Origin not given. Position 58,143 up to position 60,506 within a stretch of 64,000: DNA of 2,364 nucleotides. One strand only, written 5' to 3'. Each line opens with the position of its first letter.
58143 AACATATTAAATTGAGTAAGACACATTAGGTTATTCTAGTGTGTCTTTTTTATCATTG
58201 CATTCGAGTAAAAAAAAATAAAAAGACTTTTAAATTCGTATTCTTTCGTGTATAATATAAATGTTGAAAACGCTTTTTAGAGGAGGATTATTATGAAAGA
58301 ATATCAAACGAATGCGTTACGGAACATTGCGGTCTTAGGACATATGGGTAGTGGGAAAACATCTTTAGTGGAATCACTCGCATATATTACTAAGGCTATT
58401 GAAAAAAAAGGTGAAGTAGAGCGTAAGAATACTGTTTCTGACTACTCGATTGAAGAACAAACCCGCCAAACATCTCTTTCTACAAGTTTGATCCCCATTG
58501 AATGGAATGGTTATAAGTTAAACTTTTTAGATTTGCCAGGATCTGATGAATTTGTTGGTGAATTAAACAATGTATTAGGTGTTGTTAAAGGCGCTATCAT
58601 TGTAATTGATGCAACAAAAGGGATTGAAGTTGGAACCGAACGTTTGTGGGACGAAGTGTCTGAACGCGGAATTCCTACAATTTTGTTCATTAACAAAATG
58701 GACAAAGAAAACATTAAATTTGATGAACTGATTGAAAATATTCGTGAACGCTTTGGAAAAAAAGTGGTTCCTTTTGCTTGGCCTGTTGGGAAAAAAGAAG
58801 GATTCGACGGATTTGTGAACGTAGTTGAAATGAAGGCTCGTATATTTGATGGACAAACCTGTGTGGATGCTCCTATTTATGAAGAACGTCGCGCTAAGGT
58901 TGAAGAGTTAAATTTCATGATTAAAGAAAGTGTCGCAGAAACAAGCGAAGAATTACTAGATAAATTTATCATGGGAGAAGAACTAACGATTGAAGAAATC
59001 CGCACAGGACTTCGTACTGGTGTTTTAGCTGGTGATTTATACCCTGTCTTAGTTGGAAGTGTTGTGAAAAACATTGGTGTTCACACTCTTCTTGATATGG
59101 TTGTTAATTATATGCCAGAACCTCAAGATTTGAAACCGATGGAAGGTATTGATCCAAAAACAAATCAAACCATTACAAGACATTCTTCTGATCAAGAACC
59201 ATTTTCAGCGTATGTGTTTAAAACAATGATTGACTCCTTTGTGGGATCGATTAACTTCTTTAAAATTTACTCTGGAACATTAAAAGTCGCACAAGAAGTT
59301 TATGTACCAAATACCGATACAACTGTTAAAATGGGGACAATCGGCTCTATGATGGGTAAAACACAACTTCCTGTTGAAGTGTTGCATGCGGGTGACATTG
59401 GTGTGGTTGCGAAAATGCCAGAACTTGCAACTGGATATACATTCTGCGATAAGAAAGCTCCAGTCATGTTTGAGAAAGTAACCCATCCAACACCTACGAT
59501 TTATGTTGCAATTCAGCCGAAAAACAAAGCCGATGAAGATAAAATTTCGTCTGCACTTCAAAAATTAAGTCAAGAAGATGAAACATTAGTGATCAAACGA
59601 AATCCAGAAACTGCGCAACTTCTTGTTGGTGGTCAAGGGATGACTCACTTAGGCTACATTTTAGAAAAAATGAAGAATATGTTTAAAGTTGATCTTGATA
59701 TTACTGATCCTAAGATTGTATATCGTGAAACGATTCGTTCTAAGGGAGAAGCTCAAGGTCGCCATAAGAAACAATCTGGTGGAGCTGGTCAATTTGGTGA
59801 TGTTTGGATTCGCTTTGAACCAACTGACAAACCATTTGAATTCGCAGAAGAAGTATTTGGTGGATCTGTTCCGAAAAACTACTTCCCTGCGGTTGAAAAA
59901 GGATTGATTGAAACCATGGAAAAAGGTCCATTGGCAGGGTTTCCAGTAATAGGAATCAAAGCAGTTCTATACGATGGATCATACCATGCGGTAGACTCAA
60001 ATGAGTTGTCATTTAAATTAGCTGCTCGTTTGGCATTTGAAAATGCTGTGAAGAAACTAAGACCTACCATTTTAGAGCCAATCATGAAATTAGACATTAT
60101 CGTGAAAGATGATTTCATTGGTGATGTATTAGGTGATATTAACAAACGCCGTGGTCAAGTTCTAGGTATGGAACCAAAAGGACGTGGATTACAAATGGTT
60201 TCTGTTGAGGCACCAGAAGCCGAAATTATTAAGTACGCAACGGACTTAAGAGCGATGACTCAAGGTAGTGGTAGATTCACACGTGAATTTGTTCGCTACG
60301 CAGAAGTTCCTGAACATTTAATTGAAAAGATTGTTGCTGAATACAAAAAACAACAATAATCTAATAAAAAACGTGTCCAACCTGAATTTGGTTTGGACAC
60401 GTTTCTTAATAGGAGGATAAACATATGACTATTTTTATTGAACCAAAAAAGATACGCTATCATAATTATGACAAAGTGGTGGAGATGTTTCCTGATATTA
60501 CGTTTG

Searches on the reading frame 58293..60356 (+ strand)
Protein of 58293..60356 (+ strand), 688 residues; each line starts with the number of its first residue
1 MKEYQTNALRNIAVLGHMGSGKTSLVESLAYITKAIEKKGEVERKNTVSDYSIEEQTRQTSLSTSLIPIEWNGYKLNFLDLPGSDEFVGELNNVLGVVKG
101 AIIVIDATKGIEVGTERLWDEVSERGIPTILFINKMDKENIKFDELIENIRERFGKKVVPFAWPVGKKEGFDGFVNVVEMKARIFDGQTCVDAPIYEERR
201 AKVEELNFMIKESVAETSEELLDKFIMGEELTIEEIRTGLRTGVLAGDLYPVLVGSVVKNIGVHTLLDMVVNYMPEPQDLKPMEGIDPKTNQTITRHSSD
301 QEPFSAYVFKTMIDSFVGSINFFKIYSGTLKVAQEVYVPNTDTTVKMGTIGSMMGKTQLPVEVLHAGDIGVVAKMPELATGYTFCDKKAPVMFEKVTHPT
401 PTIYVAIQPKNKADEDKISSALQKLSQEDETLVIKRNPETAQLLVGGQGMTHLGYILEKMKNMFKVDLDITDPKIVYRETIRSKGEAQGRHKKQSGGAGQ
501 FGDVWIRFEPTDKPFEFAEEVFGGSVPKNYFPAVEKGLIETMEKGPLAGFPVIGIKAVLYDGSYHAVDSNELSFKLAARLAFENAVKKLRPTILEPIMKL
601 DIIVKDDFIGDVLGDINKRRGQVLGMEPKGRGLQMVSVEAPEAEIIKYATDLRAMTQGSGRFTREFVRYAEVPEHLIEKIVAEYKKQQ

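Call 74: search_protein_families(library=ncbifam, proteins=[window:58293-60356:+], max_evalue=1e-10)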
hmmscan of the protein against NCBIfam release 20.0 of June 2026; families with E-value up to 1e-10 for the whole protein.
window:58293-60356:+ (688 aa): 19 families
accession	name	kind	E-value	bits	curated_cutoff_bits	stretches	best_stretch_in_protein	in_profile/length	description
NF009381.0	PRK12740.1-5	subfamily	8.7e-264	877.1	583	1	1-688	1-689/692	elongation factor G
TIGR00484.1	EF-G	equivalog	5.2e-198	659.5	659.4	1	4-685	5-690/691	elongation factor G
NF009891.0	PRK13351.1-1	equivalog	6.8e-188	626.4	597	1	1-687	1-680/681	elongation factor G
NF058620.1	EFG2_Bacteroid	exception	1.2e-176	589.1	1000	2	1-512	1-509/717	elongation factor G2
NF009377.1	PRK12740.1-1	equivalog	7.4e-167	556.8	890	1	5-680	9-698/700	elongation factor G-like protein EF-G2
NF009379.0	PRK12740.1-3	equivalog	6.1e-155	517.5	513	1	5-686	4-672/674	elongation factor G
NF012153.1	tet_protect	equivalog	3.7e-89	299.6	775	1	11-669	2-614/614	tetracycline resistance ribosomal protection protein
TIGR00490.1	aEF-2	equivalog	2.2e-68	231.1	738.45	3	265-484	245-472/720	elongation factor EF-2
NF001964.0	PRK00741.1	equivalog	8.8e-62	209.2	473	1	6-482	9-474/529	peptide chain release factor 3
NF033148.1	tet_protect_M_W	exception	1.8e-57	195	1100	2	11-159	5-153/639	TetM/TetW/TetO/TetS family tetracycline resistance ribosomal protection protein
NF000120.3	47473_otr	exception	6.9e-52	176.9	900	1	11-662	4-606/608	tetracycline resistance ribosomal protection protein Otr(A)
TIGR01394.1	TypA_BipA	equivalog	1.7e-49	168.6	757.3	2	9-152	1-142/594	translational GTPase TypA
NF009892.0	PRK13351.1-3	equivalog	5.4e-47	160.6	640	2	213-661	181-606/623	elongation factor G-like protein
NF012155.1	tet_protect_M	exception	3.5e-46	157.6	1420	2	10-159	4-153/639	tetracycline resistance ribosomal protection protein Tet(M)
NF012154.0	tet_protect_Q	exception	5.1e-46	157.2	1425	2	10-158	4-152/638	tetracycline resistance ribosomal protection protein Tet(Q)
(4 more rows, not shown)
